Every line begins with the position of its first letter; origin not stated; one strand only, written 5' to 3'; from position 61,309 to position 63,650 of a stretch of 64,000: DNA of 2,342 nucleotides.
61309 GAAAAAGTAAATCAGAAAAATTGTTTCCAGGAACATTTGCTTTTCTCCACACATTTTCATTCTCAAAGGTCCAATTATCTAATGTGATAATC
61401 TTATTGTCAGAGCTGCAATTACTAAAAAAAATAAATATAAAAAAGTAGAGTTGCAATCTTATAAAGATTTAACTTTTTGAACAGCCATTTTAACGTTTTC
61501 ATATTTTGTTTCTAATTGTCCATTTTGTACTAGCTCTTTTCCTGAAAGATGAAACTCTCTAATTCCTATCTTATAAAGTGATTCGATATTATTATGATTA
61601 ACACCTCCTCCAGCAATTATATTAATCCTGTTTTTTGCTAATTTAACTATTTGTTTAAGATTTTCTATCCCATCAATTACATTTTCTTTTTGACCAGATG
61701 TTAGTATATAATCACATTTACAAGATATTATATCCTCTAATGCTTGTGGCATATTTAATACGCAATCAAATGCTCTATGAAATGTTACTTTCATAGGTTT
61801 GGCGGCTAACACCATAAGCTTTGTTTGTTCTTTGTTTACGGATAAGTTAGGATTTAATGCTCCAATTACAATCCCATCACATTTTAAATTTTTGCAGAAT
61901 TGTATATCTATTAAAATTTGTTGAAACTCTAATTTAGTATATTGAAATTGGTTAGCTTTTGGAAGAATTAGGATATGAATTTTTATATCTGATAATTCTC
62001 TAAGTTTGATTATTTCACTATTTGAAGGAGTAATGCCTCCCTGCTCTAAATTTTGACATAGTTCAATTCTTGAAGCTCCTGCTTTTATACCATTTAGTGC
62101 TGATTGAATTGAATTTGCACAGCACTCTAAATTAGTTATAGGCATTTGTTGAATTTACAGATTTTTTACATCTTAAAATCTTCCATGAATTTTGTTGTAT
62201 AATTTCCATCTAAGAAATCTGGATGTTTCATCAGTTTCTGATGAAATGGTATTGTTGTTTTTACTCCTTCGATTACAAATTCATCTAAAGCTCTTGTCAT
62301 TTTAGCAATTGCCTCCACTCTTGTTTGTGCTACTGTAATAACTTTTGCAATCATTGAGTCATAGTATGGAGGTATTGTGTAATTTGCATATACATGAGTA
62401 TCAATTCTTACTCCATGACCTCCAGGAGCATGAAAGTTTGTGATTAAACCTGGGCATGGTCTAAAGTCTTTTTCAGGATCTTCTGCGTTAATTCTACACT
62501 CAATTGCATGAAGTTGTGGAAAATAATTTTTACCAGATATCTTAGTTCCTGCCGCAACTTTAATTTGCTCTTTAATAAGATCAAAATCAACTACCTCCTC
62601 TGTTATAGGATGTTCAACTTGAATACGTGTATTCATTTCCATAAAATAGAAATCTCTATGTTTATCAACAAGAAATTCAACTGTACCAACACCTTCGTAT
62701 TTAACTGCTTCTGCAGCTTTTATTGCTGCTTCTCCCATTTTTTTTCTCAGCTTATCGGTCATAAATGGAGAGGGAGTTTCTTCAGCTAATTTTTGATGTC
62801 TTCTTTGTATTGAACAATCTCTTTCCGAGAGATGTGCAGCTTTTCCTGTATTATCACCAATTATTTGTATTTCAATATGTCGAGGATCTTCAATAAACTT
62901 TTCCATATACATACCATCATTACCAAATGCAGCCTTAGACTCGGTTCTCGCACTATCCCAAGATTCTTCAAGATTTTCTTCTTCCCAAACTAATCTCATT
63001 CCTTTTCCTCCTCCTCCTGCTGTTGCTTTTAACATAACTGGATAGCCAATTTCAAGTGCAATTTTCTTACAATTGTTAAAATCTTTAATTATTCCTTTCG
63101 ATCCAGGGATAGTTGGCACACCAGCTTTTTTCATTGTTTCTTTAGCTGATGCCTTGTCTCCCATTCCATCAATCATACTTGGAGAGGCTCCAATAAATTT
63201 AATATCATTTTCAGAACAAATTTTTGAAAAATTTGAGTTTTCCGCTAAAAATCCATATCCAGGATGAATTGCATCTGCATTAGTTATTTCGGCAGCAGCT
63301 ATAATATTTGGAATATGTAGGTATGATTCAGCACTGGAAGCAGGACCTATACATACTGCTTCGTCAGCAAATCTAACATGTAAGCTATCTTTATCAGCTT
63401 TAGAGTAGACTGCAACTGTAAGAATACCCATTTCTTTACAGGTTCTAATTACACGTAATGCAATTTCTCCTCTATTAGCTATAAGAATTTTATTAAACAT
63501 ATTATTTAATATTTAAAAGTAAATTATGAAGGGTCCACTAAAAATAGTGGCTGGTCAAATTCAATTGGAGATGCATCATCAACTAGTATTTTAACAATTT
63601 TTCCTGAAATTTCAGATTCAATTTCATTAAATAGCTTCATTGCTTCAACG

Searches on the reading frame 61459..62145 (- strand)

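Call 39: search_protein_families(library=pfam, proteins=[window:61459-62145:-], max_evalue=0.00001)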
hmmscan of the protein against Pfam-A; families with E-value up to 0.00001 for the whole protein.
window:61459-62145:- (228 aa): 1 family
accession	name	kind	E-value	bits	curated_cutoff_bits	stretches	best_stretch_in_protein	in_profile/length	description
PF03932.20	CutC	-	4.3e-57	193.3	23.3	1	6-203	3-201/202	CutC family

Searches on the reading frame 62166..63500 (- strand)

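Call 39: search_protein_families(library=pfam, proteins=[window:62166-63500:-], max_evalue=0.00001)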
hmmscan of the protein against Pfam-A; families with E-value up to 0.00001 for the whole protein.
window:62166-63500:- (444 aa): 5 families
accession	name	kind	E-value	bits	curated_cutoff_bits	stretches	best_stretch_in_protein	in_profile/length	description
PF02786.22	CPSase_L_D2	-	6.5e-75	251.7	19.8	1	115-322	1-209/211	Carbamoyl-phosphate synthase L chain, ATP binding domain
PF00289.28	Biotin_carb_N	-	2.2e-45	154.1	25.5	1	1-110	1-110/110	Biotin carboxylase, N-terminal domain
PF02785.25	Biotin_carb_C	-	7.4e-44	148.7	32.4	1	334-440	1-107/108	Biotin carboxylase C-terminal domain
PF02222.28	ATP-grasp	-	4.6e-11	43.1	27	1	137-292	15-162/179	ATP-grasp domain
PF07478.18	Dala_Dala_lig_C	-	6.4e-11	42.6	24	1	142-291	26-174/204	D-ala D-ala ligase C-terminus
